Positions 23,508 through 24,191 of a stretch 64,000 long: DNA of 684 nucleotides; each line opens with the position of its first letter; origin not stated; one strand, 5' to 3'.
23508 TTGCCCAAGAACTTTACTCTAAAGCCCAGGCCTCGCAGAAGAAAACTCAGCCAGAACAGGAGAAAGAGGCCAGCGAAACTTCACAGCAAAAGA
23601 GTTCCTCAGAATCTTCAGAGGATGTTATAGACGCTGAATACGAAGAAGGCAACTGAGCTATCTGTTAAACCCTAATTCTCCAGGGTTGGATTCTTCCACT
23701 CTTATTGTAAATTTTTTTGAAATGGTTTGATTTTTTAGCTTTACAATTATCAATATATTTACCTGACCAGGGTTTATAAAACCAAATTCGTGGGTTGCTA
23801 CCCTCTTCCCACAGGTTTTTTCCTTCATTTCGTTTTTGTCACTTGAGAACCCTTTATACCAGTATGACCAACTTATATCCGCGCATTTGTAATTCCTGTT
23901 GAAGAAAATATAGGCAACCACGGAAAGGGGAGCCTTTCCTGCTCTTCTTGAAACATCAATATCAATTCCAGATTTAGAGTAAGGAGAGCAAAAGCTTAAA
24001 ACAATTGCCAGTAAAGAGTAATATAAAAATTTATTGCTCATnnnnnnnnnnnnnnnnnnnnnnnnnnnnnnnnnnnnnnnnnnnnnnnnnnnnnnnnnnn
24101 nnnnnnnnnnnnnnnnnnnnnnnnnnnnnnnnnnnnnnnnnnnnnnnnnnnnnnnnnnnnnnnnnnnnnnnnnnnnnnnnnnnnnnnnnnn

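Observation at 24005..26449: Ser/Thr kinase with inverted architecture: TM anchor, then about 450 aa of Sel1/TPR-like short repeats, then a C-terminal kinase domain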

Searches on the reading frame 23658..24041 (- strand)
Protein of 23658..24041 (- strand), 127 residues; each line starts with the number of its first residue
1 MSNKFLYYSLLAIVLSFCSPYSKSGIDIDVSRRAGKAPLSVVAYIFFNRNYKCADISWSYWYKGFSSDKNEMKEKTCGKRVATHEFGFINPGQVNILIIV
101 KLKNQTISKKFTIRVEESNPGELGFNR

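Call 3: search_protein_families(library=pfam, proteins=[window:23658-24041:-], max_evalue=1)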
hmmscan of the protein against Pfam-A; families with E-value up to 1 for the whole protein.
window:23658-24041:- (127 aa): 0 families

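Call 4: search_protein_families(library=ncbifam, proteins=[window:23658-24041:-], max_evalue=1)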
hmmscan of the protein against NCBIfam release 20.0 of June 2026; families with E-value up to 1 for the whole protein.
window:23658-24041:- (127 aa): 0 families

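Call 34: search_protein_families(library=padloc, proteins=[window:23658-24041:-], max_evalue=0.01)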
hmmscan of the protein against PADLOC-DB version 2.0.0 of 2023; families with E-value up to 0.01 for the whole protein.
window:23658-24041:- (127 aa): 0 families
